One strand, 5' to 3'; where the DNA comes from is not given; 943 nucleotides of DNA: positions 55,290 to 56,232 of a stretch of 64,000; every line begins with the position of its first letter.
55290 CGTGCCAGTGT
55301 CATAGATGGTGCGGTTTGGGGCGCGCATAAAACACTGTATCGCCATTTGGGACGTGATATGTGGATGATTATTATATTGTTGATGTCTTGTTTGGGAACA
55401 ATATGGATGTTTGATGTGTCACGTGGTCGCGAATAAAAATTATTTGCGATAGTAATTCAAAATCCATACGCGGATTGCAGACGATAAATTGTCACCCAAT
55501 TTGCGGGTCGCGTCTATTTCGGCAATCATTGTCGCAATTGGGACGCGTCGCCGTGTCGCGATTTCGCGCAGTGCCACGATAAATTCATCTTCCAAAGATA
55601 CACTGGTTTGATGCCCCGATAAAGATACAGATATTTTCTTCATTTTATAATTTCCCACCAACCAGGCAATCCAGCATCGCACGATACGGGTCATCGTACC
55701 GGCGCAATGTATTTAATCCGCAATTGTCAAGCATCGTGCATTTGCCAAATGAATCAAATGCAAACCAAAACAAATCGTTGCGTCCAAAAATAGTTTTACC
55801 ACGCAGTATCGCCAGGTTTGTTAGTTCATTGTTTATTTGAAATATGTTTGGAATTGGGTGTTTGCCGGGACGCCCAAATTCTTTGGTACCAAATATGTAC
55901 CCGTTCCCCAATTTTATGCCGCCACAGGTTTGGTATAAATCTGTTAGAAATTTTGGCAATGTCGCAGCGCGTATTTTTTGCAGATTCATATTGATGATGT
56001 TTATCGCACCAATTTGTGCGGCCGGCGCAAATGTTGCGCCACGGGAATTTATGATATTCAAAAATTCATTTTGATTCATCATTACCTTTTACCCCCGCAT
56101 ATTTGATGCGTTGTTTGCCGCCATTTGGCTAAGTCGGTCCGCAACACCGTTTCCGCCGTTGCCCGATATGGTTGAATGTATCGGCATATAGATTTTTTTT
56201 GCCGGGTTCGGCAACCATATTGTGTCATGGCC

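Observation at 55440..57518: Unannotated four-gene operon: TM Pro-rich protein, HNH-like (GH-E-like) nuclease, SUKH-1-like immunity protein, RHH protein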

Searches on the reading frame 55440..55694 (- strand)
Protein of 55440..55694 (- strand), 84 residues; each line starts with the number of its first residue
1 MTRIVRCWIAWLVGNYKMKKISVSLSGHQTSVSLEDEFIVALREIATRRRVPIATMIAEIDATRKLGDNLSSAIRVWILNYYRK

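Call 3: search_protein_families(library=pfam, proteins=[window:55440-55694:-], max_evalue=1)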
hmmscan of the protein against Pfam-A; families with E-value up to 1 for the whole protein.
window:55440-55694:- (84 aa): 2 families
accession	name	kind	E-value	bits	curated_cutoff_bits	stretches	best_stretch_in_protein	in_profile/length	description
PF13467.12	RHH_4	-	2.2e-21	76.1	25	1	19-82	2-67/67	Ribbon-helix-helix domain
PF01402.27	RHH_1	-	0.014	15.8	20.5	0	30-55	2-27/39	Ribbon-helix-helix protein, copG family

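Call 4: search_protein_families(library=ncbifam, proteins=[window:55440-55694:-], max_evalue=1)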
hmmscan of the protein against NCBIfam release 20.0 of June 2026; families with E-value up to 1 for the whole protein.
window:55440-55694:- (84 aa): 0 families

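Call 6: search_protein_families(library=padloc, proteins=[window:55440-55694:-], max_evalue=1)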
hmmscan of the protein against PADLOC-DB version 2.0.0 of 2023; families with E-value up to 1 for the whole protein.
window:55440-55694:- (84 aa): 0 families

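Call 7: search_protein_families(library=phrogs, proteins=[window:55440-55694:-], max_evalue=1)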
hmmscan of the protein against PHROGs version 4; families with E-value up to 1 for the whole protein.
window:55440-55694:- (84 aa): 0 families

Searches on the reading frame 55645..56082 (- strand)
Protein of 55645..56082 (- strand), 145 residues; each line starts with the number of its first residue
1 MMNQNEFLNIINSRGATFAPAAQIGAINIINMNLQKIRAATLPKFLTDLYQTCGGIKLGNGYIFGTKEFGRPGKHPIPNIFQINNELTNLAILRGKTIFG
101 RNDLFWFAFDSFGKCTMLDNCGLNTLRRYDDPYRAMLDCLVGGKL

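Call 3: search_protein_families(library=pfam, proteins=[window:55645-56082:-], max_evalue=1)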
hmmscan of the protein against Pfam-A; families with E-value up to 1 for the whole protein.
window:55645-56082:- (145 aa): 0 families

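Call 4: search_protein_families(library=ncbifam, proteins=[window:55645-56082:-], max_evalue=1)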
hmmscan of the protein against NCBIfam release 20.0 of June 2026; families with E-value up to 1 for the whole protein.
window:55645-56082:- (145 aa): 1 family
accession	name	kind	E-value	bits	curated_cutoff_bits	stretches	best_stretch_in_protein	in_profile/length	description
NF038335.1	YPO0640_fam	subfamily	6e-06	26.2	55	1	5-115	6-119/150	YrhA family protein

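Call 6: search_protein_families(library=padloc, proteins=[window:55645-56082:-], max_evalue=1)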
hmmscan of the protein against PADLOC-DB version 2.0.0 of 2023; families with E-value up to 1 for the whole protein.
window:55645-56082:- (145 aa): 0 families

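Call 7: search_protein_families(library=phrogs, proteins=[window:55645-56082:-], max_evalue=1)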
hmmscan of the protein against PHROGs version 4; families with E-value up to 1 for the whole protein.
window:55645-56082:- (145 aa): 0 families

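Call 13: find_homologous_proteins(query=window:55645-56082:-)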
Query window:55645-56082:- (145 aa): 629 proteins with E <= 0.001 among 636 candidates; the best 120 are listed.
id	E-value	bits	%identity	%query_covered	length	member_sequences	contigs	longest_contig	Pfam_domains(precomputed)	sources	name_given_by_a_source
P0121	9.9e-92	323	98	100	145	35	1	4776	-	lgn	-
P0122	2.7e-76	273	81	99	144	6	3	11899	-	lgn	-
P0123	5.5e-76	272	80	100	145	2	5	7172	-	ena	-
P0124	1.6e-74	267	78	99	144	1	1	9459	-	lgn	-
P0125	1.8e-74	267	78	99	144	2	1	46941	-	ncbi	-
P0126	1.8e-73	263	78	100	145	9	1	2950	-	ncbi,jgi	jgi:hypothetical protein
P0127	2.0e-73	263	79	99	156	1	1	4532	-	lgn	-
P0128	1.3e-72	261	74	100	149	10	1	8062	-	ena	-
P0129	6.8e-72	258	76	99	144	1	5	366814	-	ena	-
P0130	1.2e-71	258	75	100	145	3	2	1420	-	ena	-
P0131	1.3e-70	254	77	100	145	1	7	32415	-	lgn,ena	-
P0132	1.4e-70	254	75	100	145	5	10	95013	-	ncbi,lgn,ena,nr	ncbi:MAG: hypothetical protein J5620_03805 [Alphaproteobacteria bacterium]|nr:hypothetical protein [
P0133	2.4e-70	253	74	99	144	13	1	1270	-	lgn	-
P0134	7.3e-70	252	72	100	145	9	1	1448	-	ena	-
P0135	1.4e-69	251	73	100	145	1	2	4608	-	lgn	-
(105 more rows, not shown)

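Call 16: search_protein_families(library=pfam, alignment_id=A2, max_evalue=1)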
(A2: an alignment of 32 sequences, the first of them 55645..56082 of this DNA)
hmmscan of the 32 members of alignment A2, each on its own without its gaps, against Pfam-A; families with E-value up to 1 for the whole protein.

A. member 1, window:55645-56082:- (145 aa): 0 families

B. families by the number of members that match (of 32 scanned): 3 families
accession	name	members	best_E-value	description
PF09346.15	SMI1_KNR4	7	0.0019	SMI1 / KNR4 family (SUKH-1)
PF14568.11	SUKH_6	1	0.17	SMI1-KNR4 cell-wall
PF08838.16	DUF1811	1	0.19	Protein of unknown function (DUF1811)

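Call 17: search_solved_structures(query=A2, max_evalue=10, show_alignments=2)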
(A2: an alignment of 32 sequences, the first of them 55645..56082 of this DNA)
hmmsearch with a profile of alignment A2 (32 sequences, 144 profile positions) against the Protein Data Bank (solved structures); distinct sequences matched with E-value up to 10: 4.
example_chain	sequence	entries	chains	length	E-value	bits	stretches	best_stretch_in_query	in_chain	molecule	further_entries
2w51_A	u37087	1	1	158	0.34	14.2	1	4-68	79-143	PROTEIN ARMET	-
2kvd_A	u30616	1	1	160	0.35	14.2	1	4-68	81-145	Mesencephalic astrocyte-derived neurotrophic factor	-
2rqy_A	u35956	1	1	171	0.65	13.3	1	4-68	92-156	Putative uncharacterized protein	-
6ha7_C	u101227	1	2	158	0.69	13.2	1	4-68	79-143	Mesencephalic astrocyte-derived neurotrophic factor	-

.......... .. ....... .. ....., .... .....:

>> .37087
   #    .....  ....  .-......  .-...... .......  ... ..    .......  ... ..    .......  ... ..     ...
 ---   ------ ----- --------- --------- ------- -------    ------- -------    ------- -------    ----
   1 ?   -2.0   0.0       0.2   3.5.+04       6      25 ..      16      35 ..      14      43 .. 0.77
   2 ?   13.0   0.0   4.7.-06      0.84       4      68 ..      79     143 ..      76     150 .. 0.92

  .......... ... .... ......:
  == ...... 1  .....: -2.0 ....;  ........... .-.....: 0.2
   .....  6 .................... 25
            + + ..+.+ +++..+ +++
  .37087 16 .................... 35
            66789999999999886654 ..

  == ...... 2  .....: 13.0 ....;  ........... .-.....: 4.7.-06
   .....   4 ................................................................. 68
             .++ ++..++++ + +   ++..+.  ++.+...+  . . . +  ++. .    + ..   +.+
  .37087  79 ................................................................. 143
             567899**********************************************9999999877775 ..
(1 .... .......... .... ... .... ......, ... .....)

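Call 28: predict_structure(alignment_id=A2)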
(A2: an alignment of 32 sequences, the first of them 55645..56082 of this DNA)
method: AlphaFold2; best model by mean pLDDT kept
length: 145 residues; sequences in the alignment: 32
mean_pLDDT: 94.3   pTM: 0.88
mean pLDDT of the five models: 94.3, 94.0, 94.0, 93.8, 93.3
residues with pLDDT >= 90: 129; 70-90: 16; 50-70: 0; < 50: 0
segments of 3 or more residues with pLDDT < 50: none
pLDDT, mean of each block of 10 residues (from residue 1): 94 95 97 94 96 95 95 87 94 94 96 95 95 97 86
secondary structure, 60 per line:
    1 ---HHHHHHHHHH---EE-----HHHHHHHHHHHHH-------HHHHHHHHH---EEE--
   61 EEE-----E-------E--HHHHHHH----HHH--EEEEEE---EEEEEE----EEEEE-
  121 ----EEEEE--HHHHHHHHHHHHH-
elements in order: H4-13 H24-36 H44-52 E56-58 E61-63 H80-86 E96-101 E105-110 E115-119 E125-129 H132-144
